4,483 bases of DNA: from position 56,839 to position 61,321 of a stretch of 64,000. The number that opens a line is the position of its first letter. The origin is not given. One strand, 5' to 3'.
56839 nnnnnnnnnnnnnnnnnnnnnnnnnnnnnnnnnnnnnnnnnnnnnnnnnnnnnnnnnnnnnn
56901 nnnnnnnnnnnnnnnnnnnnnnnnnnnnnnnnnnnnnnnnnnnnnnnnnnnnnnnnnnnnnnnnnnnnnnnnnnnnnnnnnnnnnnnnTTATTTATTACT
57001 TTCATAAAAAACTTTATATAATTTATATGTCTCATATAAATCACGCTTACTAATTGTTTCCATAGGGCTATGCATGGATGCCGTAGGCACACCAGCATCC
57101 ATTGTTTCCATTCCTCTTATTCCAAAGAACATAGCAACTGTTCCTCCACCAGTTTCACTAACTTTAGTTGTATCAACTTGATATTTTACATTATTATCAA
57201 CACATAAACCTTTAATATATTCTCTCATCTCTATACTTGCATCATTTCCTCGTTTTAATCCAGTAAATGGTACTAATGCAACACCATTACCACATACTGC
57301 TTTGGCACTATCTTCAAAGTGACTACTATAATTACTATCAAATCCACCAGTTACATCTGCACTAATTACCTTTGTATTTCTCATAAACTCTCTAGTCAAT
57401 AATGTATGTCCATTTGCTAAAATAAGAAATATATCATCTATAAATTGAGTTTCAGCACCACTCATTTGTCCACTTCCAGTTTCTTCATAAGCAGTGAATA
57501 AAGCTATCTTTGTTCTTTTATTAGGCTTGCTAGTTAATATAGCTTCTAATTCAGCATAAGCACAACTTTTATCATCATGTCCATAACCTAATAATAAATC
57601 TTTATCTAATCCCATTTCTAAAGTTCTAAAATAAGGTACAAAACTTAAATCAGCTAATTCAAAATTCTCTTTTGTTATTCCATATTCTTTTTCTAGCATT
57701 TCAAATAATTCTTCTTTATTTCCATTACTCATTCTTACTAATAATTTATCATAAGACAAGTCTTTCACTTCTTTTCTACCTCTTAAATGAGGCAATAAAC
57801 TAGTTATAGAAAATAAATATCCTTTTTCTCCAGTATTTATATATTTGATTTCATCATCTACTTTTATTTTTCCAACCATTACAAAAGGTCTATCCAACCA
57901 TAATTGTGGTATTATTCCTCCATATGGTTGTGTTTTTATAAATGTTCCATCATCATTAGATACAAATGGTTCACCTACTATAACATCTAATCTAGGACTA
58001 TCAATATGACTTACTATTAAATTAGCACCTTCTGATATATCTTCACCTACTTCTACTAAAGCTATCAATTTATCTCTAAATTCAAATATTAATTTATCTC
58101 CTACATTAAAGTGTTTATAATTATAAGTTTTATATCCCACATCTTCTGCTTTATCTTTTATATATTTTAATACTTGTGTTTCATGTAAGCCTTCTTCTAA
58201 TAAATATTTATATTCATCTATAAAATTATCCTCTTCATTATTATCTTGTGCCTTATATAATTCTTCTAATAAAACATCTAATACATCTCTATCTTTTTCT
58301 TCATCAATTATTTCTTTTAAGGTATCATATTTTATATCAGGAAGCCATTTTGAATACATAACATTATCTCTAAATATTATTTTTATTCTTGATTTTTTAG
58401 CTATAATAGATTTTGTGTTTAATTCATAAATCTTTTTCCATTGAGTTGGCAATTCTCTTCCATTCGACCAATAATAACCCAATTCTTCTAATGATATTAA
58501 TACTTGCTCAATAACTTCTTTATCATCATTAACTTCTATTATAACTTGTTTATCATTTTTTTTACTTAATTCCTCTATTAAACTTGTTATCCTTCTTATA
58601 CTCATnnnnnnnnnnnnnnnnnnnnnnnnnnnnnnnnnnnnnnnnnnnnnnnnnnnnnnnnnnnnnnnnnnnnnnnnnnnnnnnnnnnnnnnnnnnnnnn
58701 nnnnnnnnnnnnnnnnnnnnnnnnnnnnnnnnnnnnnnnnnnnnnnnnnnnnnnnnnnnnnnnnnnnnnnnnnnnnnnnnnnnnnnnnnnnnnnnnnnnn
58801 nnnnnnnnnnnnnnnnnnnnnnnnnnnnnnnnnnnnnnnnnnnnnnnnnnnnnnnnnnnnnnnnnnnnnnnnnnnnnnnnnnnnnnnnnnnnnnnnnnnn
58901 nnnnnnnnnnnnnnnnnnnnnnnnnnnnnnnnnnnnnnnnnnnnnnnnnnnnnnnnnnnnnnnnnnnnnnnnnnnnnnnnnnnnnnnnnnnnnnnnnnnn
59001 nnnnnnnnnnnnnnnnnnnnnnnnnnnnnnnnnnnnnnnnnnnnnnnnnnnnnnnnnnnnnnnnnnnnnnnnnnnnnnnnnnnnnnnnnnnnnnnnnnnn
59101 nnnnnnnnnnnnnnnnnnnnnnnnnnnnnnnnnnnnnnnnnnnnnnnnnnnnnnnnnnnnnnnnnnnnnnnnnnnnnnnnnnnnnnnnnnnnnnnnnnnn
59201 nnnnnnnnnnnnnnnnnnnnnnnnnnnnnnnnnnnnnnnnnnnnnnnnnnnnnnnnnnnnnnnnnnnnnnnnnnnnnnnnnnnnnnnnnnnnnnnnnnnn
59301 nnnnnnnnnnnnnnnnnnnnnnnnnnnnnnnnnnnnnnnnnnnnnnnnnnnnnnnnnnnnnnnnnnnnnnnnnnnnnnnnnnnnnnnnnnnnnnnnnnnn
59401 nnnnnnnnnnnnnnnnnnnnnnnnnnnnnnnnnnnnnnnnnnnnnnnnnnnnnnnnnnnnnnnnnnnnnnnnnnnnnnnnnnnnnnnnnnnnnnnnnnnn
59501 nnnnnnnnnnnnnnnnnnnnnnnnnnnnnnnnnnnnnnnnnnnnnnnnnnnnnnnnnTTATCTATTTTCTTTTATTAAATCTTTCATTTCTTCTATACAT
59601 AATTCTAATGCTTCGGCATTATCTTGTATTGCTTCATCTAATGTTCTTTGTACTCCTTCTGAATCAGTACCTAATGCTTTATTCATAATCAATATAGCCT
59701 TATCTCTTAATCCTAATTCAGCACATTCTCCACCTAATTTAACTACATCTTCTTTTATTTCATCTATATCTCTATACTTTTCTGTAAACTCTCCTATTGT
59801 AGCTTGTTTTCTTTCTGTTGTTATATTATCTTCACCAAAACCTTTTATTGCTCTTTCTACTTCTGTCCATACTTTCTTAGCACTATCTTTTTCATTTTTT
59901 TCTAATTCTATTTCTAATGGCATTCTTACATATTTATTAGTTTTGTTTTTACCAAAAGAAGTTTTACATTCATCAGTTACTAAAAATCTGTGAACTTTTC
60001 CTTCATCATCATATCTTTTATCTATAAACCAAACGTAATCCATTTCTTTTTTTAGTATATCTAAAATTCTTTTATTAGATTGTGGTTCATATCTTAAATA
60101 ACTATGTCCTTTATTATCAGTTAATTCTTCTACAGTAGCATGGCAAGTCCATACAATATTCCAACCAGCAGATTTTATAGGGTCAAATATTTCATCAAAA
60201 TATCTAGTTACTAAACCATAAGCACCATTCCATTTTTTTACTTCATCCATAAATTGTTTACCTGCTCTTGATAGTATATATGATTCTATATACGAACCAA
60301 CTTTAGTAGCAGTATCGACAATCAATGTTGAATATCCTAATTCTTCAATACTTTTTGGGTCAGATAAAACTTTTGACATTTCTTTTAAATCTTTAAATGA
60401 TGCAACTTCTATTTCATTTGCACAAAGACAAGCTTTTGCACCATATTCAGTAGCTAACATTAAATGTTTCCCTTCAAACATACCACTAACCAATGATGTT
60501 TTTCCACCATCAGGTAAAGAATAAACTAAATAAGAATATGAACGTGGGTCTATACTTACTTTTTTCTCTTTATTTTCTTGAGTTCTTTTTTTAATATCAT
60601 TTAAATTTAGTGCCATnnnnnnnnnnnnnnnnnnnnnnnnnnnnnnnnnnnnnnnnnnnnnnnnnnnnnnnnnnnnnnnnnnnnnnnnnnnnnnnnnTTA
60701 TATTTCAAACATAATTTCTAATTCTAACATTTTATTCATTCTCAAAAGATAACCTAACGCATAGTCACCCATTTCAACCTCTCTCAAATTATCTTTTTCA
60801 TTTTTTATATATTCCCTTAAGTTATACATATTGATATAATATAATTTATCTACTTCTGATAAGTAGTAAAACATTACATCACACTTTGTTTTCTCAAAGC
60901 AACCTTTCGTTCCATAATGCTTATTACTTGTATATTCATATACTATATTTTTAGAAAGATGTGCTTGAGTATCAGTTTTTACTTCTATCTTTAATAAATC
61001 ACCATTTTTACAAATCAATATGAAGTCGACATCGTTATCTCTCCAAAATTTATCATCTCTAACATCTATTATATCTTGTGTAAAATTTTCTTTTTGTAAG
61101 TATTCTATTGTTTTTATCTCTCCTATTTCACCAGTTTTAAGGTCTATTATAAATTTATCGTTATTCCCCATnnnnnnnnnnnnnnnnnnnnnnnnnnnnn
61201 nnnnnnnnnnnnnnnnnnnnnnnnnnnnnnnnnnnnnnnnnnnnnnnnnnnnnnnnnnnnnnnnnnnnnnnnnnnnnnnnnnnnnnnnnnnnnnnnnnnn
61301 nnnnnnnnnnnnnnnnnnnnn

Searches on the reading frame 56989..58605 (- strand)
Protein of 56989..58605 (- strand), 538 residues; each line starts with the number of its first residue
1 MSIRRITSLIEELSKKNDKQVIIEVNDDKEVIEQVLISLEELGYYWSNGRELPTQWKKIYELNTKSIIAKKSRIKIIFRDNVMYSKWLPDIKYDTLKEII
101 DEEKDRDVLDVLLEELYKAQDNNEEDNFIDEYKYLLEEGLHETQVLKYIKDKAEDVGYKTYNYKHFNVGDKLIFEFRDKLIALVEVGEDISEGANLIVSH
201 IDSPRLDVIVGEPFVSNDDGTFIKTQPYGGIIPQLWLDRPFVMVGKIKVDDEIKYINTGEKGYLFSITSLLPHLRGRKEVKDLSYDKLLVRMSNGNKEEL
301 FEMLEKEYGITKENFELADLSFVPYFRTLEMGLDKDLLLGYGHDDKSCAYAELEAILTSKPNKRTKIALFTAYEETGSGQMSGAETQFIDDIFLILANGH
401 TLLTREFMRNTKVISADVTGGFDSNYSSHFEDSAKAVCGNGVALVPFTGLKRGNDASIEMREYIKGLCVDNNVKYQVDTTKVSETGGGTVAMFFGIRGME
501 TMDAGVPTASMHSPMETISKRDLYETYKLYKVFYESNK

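Call 34: search_protein_families(library=pfam, proteins=[window:56989-58605:-], max_evalue=0.001)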
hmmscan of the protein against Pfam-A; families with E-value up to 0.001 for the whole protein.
window:56989-58605:- (538 aa): 3 families
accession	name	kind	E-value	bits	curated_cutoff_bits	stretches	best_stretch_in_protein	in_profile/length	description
PF02127.20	Peptidase_M18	-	2.8e-54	185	24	1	143-534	9-432/432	Aminopeptidase I zinc metalloprotease (M18)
PF05343.19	Peptidase_M42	-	2.4e-10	40.4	23.2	1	427-529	199-292/292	M42 glutamyl aminopeptidase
PF01546.33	Peptidase_M20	-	0.00016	22.1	24.6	1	336-533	26-203/206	Peptidase family M20/M25/M40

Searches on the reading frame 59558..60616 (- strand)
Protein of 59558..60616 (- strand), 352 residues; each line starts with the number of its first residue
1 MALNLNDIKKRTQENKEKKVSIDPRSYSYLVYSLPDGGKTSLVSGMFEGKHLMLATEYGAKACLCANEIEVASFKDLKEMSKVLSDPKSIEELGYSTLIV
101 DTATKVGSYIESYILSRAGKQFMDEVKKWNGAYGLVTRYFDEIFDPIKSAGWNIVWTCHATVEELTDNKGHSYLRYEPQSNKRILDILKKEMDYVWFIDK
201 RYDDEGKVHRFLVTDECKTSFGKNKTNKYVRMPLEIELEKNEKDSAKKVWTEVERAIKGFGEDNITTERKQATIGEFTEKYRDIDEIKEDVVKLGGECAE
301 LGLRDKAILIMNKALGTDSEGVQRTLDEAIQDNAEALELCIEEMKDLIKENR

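Call 34: search_protein_families(library=pfam, proteins=[window:59558-60616:-], max_evalue=0.001)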
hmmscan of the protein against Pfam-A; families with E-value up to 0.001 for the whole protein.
window:59558-60616:- (352 aa): 1 family
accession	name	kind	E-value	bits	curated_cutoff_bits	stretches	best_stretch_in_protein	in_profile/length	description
PF13479.12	AAA_24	-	1.1e-26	94.4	27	1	26-225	2-194/195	AAA domain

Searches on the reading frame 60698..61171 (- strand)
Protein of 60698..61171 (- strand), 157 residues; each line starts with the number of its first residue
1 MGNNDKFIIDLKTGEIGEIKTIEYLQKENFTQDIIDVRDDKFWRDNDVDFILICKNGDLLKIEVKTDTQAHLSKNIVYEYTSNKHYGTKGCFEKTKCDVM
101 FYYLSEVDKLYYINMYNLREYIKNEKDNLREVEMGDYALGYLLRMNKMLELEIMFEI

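Call 59: search_protein_families(library=pfam, proteins=[window:60698-61171:-], max_evalue=0.01)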
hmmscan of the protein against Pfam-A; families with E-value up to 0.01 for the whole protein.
window:60698-61171:- (157 aa): 2 families
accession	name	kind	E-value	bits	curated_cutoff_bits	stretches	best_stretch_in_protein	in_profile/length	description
PF11645.14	PDDEXK_5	-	0.00058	20.3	26.1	1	53-122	39-111/138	PD-(D/E)XK endonuclease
PF08378.17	NERD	-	0.0047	17.9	22.1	1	14-66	2-56/111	Nuclease-related domain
